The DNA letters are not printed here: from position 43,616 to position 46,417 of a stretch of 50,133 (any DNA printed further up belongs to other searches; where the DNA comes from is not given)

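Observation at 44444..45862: Intein with a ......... endonuclease inserted in the catalytic GGN|TDF motif of myo-inositol-1-phosphate synthase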

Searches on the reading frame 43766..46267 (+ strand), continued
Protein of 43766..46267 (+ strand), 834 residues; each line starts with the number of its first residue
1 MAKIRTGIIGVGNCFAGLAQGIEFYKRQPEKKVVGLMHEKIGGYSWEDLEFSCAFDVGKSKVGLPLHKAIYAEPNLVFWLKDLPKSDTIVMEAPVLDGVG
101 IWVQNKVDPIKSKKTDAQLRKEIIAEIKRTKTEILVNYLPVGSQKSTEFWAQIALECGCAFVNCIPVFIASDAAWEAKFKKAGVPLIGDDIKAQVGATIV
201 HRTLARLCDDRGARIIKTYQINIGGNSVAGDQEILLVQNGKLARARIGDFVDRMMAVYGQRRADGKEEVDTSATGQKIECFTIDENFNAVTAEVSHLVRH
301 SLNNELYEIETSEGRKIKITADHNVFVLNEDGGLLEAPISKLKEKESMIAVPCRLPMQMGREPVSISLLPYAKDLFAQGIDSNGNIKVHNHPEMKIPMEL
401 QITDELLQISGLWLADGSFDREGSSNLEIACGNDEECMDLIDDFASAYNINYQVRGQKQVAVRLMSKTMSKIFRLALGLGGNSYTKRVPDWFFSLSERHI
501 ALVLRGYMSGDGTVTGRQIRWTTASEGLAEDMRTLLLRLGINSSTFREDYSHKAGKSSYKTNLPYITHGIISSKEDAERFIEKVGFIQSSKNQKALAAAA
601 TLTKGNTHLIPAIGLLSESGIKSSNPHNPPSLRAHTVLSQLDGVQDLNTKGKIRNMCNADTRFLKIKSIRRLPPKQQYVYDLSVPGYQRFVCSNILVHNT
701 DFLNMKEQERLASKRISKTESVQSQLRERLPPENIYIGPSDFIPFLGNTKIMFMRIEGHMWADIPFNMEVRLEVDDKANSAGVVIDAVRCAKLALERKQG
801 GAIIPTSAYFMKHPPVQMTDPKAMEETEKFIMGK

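Call 7: find_homologous_proteins(query=window:43766-46267:+, max_evalue=1e-10)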
Query window:43766-46267:+ (834 aa): 197 proteins with E <= 1e-10 among 8000 candidates; the best 120 are listed.
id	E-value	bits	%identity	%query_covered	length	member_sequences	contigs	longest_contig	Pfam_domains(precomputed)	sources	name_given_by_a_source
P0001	0.0e+0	1519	79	100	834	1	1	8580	PF01658.23,PF14528.12,PF14890.12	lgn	-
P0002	0.0e+0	1472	77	100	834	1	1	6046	PF01658.23,PF14528.12,PF14890.12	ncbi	-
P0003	0.0e+0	1344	70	100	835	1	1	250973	PF01658.23,PF14528.12,PF14890.12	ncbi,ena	-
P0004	0.0e+0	1334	69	100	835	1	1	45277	PF01658.23,PF14528.12,PF14890.12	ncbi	-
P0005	0.0e+0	1307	68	100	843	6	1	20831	PF01658.23,PF14528.12,PF14890.12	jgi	-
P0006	0.0e+0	1293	67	100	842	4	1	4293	PF01658.23,PF14528.12,PF14890.12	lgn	-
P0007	0.0e+0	1276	66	100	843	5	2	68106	PF01658.23,PF14528.12,PF14890.12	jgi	-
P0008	0.0e+0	1275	65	100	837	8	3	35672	PF01658.23,PF14528.12,PF14890.12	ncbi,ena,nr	ncbi:MAG TPA: LAGLIDADG family homing endonuclease [Candidatus Bilamarchaeaceae archaeon]|nr:LAGLIDA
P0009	0.0e+0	1230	65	100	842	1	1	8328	PF01658.23,PF14528.12,PF14890.12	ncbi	-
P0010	0.0e+0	1227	64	100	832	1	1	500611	PF01658.23,PF14528.12,PF14890.12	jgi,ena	jgi:myo-inositol-1-phosphate synthase/intein/homing endonuclease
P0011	0.0e+0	1222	62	100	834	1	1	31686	PF01658.23,PF14528.12,PF14890.12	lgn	-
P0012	0.0e+0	1222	64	100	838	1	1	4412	PF01658.23,PF14528.12,PF14890.12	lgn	-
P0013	0.0e+0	1213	63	100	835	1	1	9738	PF01658.23,PF14528.12,PF14890.12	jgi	jgi:myo-inositol-1-phosphate synthase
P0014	0.0e+0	1199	64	100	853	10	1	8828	PF01658.23,PF14528.12,PF14890.12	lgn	-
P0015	0.0e+0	1196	62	100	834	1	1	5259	PF01658.23,PF14528.12,PF14890.12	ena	-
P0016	0.0e+0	1193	62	99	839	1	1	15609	PF01658.23,PF14528.12,PF14890.12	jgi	jgi:myo-inositol-1-phosphate synthase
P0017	0.0e+0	1183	64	98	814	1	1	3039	PF01658.23,PF14528.12,PF14890.12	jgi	jgi:myo-inositol-1-phosphate synthase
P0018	0.0e+0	1174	62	99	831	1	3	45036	PF01658.23,PF14528.12,PF14890.12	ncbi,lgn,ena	-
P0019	0.0e+0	1157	60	100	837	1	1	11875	PF01658.23,PF14528.12,PF14890.12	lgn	-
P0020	0.0e+0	1041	55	100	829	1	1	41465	PF01658.23,PF14528.12,PF14890.12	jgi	jgi:myo-inositol-1-phosphate synthase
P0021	9.8e-298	1008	55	99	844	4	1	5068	PF01658.23,PF14528.12,PF14890.12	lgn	-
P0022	5.8e-290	982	54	100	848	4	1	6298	PF01658.23,PF14528.12,PF14890.12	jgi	-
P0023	1.4e-289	981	53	100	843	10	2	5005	PF01658.23,PF14528.12,PF14890.12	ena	-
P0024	3.1e-289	980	53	100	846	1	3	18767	PF01658.23,PF14528.12,PF14890.12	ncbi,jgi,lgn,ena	-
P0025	8.6e-288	975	52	100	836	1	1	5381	PF01658.23,PF14528.12,PF14890.12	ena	-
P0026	1.9e-286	970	52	100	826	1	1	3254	PF01658.23,PF14528.12,PF14890.12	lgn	-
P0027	1.2e-285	968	52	100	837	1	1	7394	PF01658.23,PF14528.12,PF14890.12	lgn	-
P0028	1.7e-285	967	54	100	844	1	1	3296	PF01658.23,PF14528.12,PF14890.12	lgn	-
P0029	5.8e-285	966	53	100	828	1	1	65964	PF01658.23,PF14528.12,PF14890.12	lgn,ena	-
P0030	8.1e-284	962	53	100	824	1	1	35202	PF01658.23,PF14528.12,PF14890.12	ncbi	-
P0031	3.2e-283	960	51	100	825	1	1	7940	PF01658.23,PF14528.12,PF14890.12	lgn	-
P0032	1.1e-279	948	51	100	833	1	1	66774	PF01658.23,PF14528.12,PF14890.12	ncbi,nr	ncbi:MAG: hypothetical protein JXC85_03700 [Candidatus Aenigmarchaeota archaeon]|nr:hypothetical pro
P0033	2.3e-279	947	51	100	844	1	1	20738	PF01658.23,PF14528.12,PF14890.12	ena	-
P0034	5.9e-279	946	52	99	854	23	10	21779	PF01658.23,PF14528.12,PF14890.12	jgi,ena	-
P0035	9.7e-279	945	52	100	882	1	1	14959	PF01658.23,PF14528.12,PF14890.12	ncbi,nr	ncbi:MAG: hypothetical protein HZB67_03865 [Candidatus Aenigmarchaeota archaeon]|nr:hypothetical pro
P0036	4.6e-276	936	51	99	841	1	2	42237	PF01658.23,PF14528.12,PF14890.12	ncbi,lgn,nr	ncbi:MAG: hypothetical protein HY051_01920 [Candidatus Aenigmarchaeota archaeon]|nr:hypothetical pro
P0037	2.7e-275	934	50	100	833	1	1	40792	PF01658.23,PF14528.12,PF14890.12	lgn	-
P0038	9.5e-272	922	49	100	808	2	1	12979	PF01658.23,PF14528.12,PF14890.12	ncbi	-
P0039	2.7e-269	914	50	100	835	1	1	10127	PF01658.23,PF14528.12,PF14890.12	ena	-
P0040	6.4e-267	906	50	100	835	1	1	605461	PF01658.23,PF14528.12,PF14890.12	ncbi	-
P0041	1.6e-266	905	49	100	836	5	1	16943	PF01658.23,PF14528.12,PF14890.12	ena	-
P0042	8.9e-264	895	49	100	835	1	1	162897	PF01658.23,PF14528.12,PF14890.12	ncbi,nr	ncbi:MAG: hypothetical protein HY516_05080 [Candidatus Aenigmarchaeota archaeon]|nr:hypothetical pro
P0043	4.6e-260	883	48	100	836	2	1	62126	PF01658.23,PF14528.12,PF14890.12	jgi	-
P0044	2.1e-258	878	48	100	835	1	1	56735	PF01658.23,PF14528.12,PF14890.12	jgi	jgi:myo-inositol-1-phosphate synthase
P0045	1.9e-255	868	49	100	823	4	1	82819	PF01658.23,PF14528.12,PF14890.12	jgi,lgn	jgi:myo-inositol-1-phosphate synthase/intein/homing endonuclease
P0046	9.2e-255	866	49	100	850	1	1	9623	PF01658.23,PF14528.12,PF14890.12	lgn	-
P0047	5.6e-253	860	47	100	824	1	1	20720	PF01658.23,PF14528.12,PF14890.12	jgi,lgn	jgi:myo-inositol-1-phosphate synthase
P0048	7.4e-253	859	47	100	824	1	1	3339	PF01658.23,PF14528.12,PF14890.12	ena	-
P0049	7.9e-253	859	47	100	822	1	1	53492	PF01658.23,PF14528.12,PF14890.12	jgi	jgi:myo-inositol-1-phosphate synthase/intein/homing endonuclease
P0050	8.4e-252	856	48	100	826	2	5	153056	PF01658.23,PF14528.12,PF14890.12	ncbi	ncbi:MAG: LAGLIDADG family homing endonuclease [Candidatus Hadarchaeum sp.]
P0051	1.3e-251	855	48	100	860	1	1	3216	PF01658.23,PF14528.12,PF14890.12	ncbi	-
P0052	2.0e-251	855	46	100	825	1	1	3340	PF01658.23,PF14528.12,PF14890.12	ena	-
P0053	7.3e-251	853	47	100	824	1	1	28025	PF01658.23,PF14528.12,PF14890.12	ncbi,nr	ncbi:MAG: LAGLIDADG family homing endonuclease [Candidatus Hodarchaeaceae archaeon]|nr:LAGLIDADG fam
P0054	2.2e-248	845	47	100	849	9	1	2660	PF01658.23,PF14528.12,PF14890.12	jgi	jgi:myo-inositol-1-phosphate synthase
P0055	4.8e-248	843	47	100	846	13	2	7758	PF01658.23,PF14528.12,PF14890.12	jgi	jgi:myo-inositol-1-phosphate synthase/intein/homing endonuclease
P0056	4.2e-247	840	48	100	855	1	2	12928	PF01658.23,PF14528.12,PF14890.12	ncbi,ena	-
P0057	1.3e-246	839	47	100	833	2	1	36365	PF01658.23,PF14528.12,PF14890.12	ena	-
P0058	1.7e-246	838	48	100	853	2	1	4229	PF01658.23,PF14528.12,PF14890.12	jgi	jgi:myo-inositol-1-phosphate synthase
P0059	3.0e-246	838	47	100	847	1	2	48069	PF01658.23,PF14528.12,PF14890.12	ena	-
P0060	7.9e-244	830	48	99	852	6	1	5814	PF01658.23,PF14528.12,PF14890.12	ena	-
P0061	9.3e-237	806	47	99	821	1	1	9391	PF01658.23,PF14528.12,PF14890.12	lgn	-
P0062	2.9e-235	801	46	100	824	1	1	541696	PF01658.23,PF14528.12,PF14890.12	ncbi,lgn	ncbi:MAG: LAGLIDADG family homing endonuclease [Candidatus Micrarchaeia archaeon]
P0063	2.7e-233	795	46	100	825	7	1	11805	PF01658.23,PF14528.12,PF14890.12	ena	-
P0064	5.1e-231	787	53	82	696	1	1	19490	PF01658.23,PF14528.12,PF14890.12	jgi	jgi:intein/homing endonuclease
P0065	3.3e-230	784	44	100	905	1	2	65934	PF01658.23,PF14528.12,PF14890.12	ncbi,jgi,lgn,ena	-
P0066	2.7e-226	772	52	80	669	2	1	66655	PF01658.23,PF14528.12,PF14890.12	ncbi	ncbi:MAG: LAGLIDADG family homing endonuclease [archaeon]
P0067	2.2e-215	735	43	100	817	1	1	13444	PF01658.23,PF14528.12,PF14890.12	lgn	-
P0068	7.3e-200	684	51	74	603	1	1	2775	PF01658.23,PF14528.12,PF14890.12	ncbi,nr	ncbi:MAG: hypothetical protein FJY77_05690, partial [Candidatus Altiarchaeales archaeon]|nr:hypothet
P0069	3.4e-107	378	43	32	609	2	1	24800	PF00483.30,PF01658.23,PF12804.14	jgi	jgi:myo-inositol-1-phosphate synthase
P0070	9.2e-107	376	43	32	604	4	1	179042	PF00483.30,PF01658.23,PF12804.14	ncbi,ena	-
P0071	2.2e-106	375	47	27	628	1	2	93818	PF01658.23,PF12804.14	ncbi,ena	-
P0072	2.4e-106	375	42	32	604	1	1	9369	PF00483.30,PF01658.23,PF12804.14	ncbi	-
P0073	3.1e-106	374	49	27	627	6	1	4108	PF00483.30,PF01658.23,PF12804.14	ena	-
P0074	1.5e-105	372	48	27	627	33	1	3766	PF00483.30,PF01658.23,PF12804.14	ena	-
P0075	5.3e-105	370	44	32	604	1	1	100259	PF00483.30,PF01658.23,PF12804.14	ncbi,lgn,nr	ncbi:MAG TPA: NTP transferase domain-containing protein [Caulobacteraceae bacterium]|nr:NTP transfer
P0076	8.9e-105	370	46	27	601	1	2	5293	PF00483.30,PF01658.23,PF12804.14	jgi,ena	-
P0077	9.1e-105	370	47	27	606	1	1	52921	PF01658.23,PF12804.14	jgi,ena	jgi:myo-inositol-1-phosphate synthase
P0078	1.7e-104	369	44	32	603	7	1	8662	PF01658.23,PF12804.14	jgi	jgi:myo-inositol-1-phosphate synthase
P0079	2.1e-104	368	44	27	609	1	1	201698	PF00483.30,PF01658.23,PF12804.14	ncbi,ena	-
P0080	5.0e-104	367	47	27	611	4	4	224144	PF00483.30,PF01658.23,PF12804.14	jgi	jgi:myo-inositol-1-phosphate synthase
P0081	6.2e-104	367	46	27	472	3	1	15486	PF01658.23,PF12804.14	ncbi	ncbi:MAG TPA: NTP transferase domain-containing protein, partial [Caulobacteraceae bacterium]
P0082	8.7e-104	366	41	32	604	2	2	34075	PF00483.30,PF01658.23,PF12804.14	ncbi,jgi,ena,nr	ncbi:MAG TPA: NTP transferase domain-containing protein [Caulobacteraceae bacterium]|nr:NTP transfer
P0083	1.8e-103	365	43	32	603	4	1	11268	PF01658.23,PF12804.14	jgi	-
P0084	2.8e-103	365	46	27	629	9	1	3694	PF00483.30,PF01658.23,PF12804.14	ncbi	-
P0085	5.4e-103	364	46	27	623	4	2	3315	PF01658.23,PF12804.14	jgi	jgi:myo-inositol-1-phosphate synthase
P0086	1.8e-102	362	48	27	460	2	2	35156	PF01658.23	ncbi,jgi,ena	-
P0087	1.8e-102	362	48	27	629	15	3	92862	PF00483.30,PF01658.23,PF12804.14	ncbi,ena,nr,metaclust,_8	ncbi:MAG: hypothetical protein CMM61_09980 [Rhodospirillaceae bacterium]|nr:hypothetical protein [Rh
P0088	6.2e-102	360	45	27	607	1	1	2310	PF01658.23,PF12804.14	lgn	-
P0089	2.1e-101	358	46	27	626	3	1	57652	PF00483.30,PF01658.23,PF12804.14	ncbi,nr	ncbi:MAG: NTP transferase domain-containing protein [Rhodospirillaceae bacterium]|nr:NTP transferase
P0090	6.5e-101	357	47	27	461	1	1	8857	PF01658.23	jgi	jgi:myo-inositol-1-phosphate synthase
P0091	1.2e-100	356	45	27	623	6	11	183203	PF01658.23,PF12804.14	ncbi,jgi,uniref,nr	ncbi:MAG TPA: NTP transferase domain-containing protein [Methylosinus sp.]|jgi:myo-inositol-1-phosph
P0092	2.8e-100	355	48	27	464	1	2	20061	PF01658.23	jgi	jgi:myo-inositol-1-phosphate synthase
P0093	3.8e-99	351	46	27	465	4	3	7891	PF01658.23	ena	-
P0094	5.6e-99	350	47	27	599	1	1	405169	PF01658.23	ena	-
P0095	2.2e-98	348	47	27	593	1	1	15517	PF01658.23,PF13579.13,PF13439.13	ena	-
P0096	3.0e-98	348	47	27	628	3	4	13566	PF00483.30,PF01658.23,PF12804.14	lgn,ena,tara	tara:strand:- start:1347 stop:3233 length:1887 start_codon:yes stop_codon:yes gene_type:complete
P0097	1.7e-97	346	46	27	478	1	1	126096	PF01658.23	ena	-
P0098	2.9e-97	345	47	27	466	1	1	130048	PF01658.23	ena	-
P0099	3.7e-97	344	45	27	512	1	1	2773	PF01658.23,PF12840.14,PF01022.27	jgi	jgi:myo-inositol-1-phosphate synthase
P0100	3.3e-96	341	43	27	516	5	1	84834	PF01658.23,PF12840.14,PF25212.3,PF01022.27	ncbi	-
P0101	5.3e-96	341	48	27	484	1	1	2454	PF01658.23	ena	-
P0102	5.7e-96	341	48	27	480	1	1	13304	PF01658.23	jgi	jgi:myo-inositol-1-phosphate synthase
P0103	9.3e-96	340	49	27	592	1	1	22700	PF01658.23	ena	-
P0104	1.1e-95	340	49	27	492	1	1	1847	PF01658.23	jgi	jgi:myo-inositol-1-phosphate synthase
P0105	1.2e-95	339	46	27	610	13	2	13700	PF01658.23,PF12804.14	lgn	-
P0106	1.8e-95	339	49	27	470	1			PF01658.23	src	-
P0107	2.5e-95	338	44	27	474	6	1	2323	PF01658.23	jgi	jgi:myo-inositol-1-phosphate synthase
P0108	2.5e-95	338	46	27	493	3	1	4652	PF01658.23,PF05534.19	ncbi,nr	ncbi:MAG: myo-inositol-phosphate synthase [Gaiellaceae bacterium]|nr:myo-inositol-phosphate synthase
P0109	2.7e-95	338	48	27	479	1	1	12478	PF01658.23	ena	-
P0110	3.6e-95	338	48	27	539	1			PF01658.23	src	-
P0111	4.3e-95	338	45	27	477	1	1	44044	PF01658.23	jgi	jgi:myo-inositol-1-phosphate synthase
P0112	4.9e-95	337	46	27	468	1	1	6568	PF01658.23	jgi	-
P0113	7.0e-95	337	45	27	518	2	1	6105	PF01658.23,PF12840.14,PF01022.27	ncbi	-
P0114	8.3e-95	337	45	27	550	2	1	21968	PF01658.23,PF07638.18,PF04545.23,PF04542.21,PF08281.19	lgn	-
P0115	8.8e-95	337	48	27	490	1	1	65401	PF01658.23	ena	-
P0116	1.5e-94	336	46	27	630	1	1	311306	PF01658.23,PF01066.27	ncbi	-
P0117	1.5e-94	336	47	27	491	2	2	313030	PF01658.23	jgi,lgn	jgi:myo-inositol-1-phosphate synthase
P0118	2.0e-94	335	42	27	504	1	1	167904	PF01047.29,PF01658.23,PF12840.14,PF13412.13,PF25212.3,PF01022.27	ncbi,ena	-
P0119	4.2e-94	334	44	27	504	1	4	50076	PF01658.23,PF12840.14,PF13412.13,PF01978.26,PF01022.27,PF09339.17,PF12802.14,PF08100.19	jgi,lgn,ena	-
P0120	4.5e-94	334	47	27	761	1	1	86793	PF01658.23,PF14378.13,PF01066.27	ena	-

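Call 51: predict_structure(alignment_id=A2)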
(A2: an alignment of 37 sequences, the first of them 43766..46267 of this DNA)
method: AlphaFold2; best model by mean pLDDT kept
length: 834 residues; sequences in the alignment: 37
mean_pLDDT: 85.5   pTM: 0.62
mean pLDDT of the five models: 85.5, 84.9, 84.0, 83.8, 82.5
residues with pLDDT >= 90: 401; 70-90: 334; 50-70: 85; < 50: 14
segments of 3 or more residues with pLDDT < 50: 223-225, 702-710
pLDDT, mean of each block of 10 residues (from residue 1): 88 87 87 76 88 92 94 83 91 77 65 88 96 90 80 96 89 94 94 77 85 83 67 92 92 91 71 91 94 89 85 93 84 83 91 83 84 84 86 89 95 90 75 90 94 80 89 92 89 91 96 93 93 96 89 57 82 95 96 94 90 88 74 92 90 93 95 88 85 89 44 63 79 64 58 79 82 71 87 94 93 84 90 84
secondary structure, 60 per line:
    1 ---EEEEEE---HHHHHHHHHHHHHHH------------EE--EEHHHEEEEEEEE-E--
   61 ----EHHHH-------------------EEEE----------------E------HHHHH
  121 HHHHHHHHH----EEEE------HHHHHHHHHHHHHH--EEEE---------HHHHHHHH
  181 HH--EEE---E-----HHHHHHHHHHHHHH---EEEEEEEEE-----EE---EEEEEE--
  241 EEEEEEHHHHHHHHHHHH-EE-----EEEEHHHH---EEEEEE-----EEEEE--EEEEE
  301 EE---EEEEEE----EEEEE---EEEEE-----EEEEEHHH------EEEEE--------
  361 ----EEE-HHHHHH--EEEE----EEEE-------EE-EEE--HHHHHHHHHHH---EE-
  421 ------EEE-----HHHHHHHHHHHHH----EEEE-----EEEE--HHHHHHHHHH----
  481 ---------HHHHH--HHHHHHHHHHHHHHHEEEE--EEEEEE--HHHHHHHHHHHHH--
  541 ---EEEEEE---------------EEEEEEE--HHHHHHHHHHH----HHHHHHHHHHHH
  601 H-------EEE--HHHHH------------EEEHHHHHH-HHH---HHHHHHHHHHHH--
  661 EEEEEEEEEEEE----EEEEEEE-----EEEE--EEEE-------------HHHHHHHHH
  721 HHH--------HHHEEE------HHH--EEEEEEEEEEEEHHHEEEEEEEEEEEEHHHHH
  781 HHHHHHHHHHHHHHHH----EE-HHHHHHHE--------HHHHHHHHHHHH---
elements in order (helices of 4 or more, strands of 3 or more residues): E4-9 H13-27 E49-56 H66-69 E89-92 H116-129 E134-137 H144-157 E160-163 H173-182 E185-187 H197-210 E214-222 E233-238 E241-246 H247-258 E267-270 H271-274 E278-283 E289-293 E296-302 E306-311 E316-320 E324-328 E334-338 E348-352 E365-367 H369-374 E377-380 E385-388 E399-401 H404-414 E427-429 H435-447 E452-455 E461-464 H467-476 H490-494 H497-511 E512-515 E518-523 H526-538 E544-549 E565-571 H574-584 H589-601 E609-611 H614-618 E631-633 H634-639 H647-658 E661-672 E677-683 E689-692 E695-698 H712-723 E735-737 E749-760 E764-775 H776-796 H804-810 H820-831
